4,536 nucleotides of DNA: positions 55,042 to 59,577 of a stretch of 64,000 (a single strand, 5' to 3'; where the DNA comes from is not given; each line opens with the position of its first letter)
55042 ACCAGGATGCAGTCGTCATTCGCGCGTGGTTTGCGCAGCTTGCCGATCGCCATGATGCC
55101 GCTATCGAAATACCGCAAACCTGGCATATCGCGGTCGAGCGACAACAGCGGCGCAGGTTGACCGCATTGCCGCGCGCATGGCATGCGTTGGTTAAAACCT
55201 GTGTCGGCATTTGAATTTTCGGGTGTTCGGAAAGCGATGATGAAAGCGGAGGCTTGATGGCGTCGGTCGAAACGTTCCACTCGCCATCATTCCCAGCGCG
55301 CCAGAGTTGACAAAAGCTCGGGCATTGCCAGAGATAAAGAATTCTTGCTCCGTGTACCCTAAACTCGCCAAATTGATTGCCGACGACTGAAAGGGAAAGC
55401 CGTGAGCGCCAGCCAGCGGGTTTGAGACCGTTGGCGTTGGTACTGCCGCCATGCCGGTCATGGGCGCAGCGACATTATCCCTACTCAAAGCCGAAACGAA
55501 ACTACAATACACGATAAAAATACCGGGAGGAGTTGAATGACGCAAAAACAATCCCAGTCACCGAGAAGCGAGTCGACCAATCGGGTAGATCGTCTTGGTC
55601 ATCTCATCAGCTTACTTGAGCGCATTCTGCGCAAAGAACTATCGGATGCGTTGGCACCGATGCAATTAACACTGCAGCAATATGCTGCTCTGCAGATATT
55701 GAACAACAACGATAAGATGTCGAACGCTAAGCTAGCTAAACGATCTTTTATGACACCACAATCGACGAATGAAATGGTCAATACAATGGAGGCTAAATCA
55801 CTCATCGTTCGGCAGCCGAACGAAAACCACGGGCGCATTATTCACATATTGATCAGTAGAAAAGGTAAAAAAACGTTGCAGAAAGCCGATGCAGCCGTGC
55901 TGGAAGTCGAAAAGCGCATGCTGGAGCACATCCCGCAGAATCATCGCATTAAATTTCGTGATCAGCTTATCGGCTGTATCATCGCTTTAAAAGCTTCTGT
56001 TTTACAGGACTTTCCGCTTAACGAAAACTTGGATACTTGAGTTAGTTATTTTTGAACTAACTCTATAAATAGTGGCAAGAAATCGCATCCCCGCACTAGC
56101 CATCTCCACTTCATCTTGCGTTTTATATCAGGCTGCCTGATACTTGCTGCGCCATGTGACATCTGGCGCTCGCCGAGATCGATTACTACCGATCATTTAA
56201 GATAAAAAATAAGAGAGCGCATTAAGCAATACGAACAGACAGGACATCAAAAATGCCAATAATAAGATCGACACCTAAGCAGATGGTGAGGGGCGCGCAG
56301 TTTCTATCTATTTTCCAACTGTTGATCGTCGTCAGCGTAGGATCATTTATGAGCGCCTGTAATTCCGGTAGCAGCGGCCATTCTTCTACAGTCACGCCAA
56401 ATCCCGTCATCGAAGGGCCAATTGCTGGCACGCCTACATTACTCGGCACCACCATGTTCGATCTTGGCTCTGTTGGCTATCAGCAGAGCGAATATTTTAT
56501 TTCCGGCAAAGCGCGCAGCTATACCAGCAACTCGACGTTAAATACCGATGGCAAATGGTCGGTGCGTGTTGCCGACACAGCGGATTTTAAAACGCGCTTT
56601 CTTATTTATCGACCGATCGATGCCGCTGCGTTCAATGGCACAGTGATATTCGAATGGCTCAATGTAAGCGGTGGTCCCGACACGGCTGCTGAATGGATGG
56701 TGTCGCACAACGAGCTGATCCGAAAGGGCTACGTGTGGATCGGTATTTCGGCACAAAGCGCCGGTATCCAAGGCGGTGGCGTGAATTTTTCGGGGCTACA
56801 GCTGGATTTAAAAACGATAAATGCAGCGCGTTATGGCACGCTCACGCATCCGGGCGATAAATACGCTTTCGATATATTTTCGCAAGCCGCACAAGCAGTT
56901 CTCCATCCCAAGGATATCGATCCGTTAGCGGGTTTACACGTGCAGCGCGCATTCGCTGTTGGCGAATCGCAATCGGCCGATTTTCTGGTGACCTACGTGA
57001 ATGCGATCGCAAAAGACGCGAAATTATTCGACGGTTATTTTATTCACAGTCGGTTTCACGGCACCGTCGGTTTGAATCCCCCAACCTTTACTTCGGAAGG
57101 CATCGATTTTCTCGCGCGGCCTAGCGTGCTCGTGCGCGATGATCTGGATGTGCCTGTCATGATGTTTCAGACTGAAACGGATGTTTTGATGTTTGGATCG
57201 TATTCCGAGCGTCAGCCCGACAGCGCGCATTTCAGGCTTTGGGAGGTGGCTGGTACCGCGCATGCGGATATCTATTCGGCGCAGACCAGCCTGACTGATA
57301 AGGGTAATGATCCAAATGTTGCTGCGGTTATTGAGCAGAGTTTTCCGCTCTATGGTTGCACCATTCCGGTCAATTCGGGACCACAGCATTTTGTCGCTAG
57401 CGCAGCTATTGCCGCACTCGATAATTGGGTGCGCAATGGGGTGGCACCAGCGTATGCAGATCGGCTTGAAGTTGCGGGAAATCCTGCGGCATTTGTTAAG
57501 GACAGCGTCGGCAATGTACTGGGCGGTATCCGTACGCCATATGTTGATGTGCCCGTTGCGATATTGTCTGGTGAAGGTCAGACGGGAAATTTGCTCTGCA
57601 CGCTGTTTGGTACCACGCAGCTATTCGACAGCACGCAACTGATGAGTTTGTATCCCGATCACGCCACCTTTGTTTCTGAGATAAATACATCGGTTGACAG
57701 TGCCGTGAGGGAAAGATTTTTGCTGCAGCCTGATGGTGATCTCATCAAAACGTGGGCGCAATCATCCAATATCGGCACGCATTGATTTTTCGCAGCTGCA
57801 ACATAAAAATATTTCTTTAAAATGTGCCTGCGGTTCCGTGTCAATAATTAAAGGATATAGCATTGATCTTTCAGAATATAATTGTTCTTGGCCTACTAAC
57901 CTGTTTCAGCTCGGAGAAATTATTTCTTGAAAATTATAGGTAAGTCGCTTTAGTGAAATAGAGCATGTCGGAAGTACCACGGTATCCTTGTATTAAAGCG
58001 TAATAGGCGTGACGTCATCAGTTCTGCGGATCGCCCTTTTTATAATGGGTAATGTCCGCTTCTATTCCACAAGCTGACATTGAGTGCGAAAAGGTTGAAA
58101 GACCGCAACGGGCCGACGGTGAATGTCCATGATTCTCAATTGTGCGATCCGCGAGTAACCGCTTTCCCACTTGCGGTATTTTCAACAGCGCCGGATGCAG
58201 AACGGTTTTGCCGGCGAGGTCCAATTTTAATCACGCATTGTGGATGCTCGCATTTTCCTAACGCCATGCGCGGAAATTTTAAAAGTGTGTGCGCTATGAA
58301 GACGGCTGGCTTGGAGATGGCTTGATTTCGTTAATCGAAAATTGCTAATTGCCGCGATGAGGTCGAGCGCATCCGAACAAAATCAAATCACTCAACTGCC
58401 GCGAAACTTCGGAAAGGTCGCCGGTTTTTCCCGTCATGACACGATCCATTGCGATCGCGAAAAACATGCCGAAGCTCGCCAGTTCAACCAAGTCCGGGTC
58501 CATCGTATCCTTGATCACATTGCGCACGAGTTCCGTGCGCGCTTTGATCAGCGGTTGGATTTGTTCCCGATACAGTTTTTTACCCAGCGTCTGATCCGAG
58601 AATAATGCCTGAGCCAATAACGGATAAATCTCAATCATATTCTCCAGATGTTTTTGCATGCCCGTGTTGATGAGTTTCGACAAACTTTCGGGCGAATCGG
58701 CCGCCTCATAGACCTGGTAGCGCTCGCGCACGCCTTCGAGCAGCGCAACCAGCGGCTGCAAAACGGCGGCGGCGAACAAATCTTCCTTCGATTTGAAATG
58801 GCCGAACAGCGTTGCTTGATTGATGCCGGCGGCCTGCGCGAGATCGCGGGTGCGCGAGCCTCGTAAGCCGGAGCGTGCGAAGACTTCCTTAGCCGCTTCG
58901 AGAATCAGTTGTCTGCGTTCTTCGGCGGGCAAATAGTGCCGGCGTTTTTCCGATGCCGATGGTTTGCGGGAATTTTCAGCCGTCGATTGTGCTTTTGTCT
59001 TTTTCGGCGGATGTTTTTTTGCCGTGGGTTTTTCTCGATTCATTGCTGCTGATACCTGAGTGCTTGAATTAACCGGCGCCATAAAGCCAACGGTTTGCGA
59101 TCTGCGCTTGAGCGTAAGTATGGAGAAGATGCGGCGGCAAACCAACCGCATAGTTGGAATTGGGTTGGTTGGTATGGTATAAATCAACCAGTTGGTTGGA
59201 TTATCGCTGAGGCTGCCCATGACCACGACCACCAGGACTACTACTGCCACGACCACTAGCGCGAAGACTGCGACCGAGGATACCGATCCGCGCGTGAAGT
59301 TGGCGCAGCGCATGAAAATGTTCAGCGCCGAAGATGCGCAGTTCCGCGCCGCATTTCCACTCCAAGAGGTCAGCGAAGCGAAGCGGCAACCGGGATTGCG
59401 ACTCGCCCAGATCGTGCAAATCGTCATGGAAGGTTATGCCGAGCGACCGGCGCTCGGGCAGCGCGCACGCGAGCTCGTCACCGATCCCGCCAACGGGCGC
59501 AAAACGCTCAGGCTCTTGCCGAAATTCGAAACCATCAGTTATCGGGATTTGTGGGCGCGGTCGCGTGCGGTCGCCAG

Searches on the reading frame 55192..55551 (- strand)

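Call 91: search_protein_families(library=pfam, max_evalue=0.01, proteins=[window:55192-55551:-])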
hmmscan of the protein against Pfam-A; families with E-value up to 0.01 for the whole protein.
window:55192-55551:- (119 aa): 1 family
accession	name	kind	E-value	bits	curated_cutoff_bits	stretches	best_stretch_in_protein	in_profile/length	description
PF20091.5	Abhydrolase_10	-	1.3e-08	34.7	23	1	43-106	2-66/429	Alpha/beta hydrolase domain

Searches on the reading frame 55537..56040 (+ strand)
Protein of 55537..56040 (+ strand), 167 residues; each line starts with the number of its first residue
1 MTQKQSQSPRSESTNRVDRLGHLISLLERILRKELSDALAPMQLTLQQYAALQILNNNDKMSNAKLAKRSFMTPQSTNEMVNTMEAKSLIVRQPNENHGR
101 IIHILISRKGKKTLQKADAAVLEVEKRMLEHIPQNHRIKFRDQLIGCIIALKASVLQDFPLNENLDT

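Call 28: search_protein_families(library=pfam, max_evalue=0.00001, proteins=[window:55537-56040:+])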
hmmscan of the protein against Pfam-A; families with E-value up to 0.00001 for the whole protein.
window:55537-56040:+ (167 aa): 3 families
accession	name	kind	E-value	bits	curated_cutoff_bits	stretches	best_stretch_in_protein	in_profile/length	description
PF01047.28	MarR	-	1.5e-11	44.5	24.6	1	44-101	1-58/59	MarR family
PF12802.13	MarR_2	-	1.5e-10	41.5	27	1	43-101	2-61/61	MarR family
PF13412.12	HTH_24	-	7.2e-06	25.9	21.9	0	48-90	5-47/48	Winged helix-turn-helix DNA-binding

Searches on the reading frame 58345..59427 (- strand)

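Call 28: search_protein_families(library=pfam, max_evalue=0.00001, proteins=[window:58345-59427:-])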
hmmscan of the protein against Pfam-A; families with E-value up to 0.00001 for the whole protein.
window:58345-59427:- (360 aa): 1 family
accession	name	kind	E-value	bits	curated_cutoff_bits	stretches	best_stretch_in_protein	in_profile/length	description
PF00440.29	TetR_N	-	9e-15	54.6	24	1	175-221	1-47/47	Bacterial regulatory proteins, tetR family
